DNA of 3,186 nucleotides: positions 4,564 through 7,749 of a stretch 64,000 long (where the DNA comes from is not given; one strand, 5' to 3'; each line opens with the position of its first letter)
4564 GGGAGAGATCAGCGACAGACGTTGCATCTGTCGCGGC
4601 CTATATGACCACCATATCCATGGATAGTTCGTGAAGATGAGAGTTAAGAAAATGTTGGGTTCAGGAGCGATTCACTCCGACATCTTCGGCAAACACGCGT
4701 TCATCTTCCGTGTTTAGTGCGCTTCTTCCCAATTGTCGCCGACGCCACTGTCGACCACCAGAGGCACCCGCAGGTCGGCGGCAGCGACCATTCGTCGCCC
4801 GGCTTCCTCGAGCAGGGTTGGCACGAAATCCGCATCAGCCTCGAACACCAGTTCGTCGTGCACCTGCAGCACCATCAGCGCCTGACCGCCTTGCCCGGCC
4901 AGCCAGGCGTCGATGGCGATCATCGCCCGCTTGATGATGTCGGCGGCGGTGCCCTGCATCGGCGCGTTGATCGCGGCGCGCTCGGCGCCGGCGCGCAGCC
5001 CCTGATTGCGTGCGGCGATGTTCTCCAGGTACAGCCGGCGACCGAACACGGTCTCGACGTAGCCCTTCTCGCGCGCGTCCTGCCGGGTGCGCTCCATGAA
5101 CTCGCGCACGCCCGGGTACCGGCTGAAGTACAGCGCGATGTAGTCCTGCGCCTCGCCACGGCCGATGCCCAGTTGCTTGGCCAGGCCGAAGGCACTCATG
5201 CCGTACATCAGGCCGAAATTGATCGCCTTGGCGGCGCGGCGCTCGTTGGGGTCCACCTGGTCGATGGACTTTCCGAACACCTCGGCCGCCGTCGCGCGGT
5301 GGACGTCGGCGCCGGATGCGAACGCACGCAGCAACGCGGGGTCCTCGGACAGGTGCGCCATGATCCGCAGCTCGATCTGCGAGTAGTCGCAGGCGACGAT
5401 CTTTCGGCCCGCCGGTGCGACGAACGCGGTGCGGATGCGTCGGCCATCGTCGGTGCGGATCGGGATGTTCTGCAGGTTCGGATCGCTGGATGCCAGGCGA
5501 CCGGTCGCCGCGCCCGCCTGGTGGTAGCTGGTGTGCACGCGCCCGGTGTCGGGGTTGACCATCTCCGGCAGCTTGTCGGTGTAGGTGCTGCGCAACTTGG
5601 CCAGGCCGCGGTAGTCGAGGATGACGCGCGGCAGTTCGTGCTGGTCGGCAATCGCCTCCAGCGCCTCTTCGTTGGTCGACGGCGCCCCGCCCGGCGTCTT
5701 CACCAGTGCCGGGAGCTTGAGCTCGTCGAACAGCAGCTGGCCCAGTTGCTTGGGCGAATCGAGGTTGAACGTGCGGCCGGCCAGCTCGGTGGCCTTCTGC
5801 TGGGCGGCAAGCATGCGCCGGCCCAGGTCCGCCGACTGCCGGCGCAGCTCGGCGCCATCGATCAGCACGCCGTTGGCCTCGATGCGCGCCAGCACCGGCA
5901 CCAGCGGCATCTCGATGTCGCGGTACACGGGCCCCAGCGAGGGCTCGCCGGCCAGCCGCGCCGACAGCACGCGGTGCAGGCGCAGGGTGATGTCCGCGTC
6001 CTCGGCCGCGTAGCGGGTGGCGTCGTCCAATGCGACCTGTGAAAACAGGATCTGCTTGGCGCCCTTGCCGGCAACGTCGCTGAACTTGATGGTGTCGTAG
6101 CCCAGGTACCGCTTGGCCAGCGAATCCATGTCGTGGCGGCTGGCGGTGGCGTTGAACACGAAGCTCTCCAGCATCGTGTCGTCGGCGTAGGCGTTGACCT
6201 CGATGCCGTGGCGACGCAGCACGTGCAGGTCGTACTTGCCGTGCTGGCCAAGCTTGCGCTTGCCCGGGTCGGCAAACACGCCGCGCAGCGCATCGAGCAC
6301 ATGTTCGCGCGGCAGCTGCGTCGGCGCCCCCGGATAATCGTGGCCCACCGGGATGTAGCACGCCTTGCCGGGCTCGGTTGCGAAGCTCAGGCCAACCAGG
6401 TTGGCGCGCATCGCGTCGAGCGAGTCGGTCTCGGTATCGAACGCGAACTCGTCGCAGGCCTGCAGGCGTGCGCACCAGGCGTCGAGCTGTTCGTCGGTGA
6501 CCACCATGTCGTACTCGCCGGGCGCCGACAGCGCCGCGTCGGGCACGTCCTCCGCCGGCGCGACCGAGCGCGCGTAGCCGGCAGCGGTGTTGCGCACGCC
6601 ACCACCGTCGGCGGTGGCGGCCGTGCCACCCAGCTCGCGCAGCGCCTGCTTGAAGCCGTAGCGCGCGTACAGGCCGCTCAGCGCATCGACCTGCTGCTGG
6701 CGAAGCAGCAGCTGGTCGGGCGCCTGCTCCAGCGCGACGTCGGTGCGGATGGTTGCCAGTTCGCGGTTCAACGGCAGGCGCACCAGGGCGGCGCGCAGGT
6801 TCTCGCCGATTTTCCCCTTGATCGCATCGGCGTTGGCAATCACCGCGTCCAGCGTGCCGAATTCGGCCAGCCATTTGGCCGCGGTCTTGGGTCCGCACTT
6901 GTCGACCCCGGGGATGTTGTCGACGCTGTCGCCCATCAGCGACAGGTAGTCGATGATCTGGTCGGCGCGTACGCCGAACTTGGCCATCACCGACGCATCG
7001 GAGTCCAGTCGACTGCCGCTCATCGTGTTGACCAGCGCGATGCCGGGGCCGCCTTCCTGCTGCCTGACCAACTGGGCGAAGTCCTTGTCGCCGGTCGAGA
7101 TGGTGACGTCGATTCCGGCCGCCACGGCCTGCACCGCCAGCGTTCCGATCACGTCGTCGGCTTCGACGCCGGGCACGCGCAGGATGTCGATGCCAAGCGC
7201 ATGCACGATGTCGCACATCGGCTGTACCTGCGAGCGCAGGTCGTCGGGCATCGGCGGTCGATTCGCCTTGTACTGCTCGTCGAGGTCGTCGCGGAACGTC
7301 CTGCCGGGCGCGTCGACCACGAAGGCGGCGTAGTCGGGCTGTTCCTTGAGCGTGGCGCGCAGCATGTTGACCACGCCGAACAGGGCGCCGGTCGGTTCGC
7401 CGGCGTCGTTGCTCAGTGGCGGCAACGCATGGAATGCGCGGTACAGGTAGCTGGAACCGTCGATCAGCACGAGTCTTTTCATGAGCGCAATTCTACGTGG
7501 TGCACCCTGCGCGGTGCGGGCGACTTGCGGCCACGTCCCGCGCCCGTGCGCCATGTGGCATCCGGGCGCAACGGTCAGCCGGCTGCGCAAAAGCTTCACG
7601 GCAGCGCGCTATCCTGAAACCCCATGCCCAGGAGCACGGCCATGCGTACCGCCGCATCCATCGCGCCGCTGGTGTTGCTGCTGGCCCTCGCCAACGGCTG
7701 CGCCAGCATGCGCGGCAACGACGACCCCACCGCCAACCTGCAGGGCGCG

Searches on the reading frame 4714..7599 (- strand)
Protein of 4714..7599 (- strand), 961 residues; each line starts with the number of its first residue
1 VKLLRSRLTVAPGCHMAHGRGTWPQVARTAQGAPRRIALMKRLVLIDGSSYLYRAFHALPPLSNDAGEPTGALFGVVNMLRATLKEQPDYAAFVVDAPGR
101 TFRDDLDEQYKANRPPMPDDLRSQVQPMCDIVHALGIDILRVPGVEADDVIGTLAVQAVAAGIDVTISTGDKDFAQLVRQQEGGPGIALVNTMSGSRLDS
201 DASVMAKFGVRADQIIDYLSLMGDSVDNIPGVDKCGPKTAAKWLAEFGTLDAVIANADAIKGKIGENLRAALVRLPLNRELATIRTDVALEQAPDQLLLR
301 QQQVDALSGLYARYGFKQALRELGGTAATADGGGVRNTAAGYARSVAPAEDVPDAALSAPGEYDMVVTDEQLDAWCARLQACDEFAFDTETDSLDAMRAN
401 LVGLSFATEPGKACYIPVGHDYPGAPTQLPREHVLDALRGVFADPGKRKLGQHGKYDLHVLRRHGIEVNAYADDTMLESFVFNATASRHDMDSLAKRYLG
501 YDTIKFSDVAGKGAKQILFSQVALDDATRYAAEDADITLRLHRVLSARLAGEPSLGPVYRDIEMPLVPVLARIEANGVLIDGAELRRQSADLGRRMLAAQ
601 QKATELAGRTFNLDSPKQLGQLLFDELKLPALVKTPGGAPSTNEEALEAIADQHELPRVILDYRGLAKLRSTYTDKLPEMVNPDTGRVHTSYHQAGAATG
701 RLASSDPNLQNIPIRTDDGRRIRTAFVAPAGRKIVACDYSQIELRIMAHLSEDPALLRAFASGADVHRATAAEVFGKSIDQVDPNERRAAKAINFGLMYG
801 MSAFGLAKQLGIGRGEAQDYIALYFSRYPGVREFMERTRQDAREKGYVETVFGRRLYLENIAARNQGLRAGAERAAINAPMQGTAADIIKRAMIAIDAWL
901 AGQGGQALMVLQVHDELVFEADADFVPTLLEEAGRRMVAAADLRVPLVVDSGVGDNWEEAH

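Call 62: search_protein_families(library=pfam, proteins=[window:4714-7599:-], max_evalue=0.00001)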
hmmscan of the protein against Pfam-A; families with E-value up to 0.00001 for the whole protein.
window:4714-7599:- (961 aa): 5 families
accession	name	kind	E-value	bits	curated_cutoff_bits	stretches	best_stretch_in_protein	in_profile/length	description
PF00476.26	DNA_pol_A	-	8.5e-156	519.1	34.3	1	584-959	3-381/381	DNA polymerase family A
PF02739.22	5_3_exonuc_N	-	8.8e-50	169.1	34.3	1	42-208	1-163/164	5'-3' exonuclease, N-terminal resolvase-like domain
PF01612.26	DNA_pol_A_exo1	-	5.7e-35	121.1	23.6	1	363-549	1-172/173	3'-5' exonuclease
PF01367.25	5_3_exonuc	-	8.8e-30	103.5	40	1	210-303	1-95/97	5'-3' exonuclease, C-terminal SAM fold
PF22619.2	DNA_polI_exo1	-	2e-08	34.6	27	1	437-518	39-120/140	DNA polymerase I, ribonuclease H-like domain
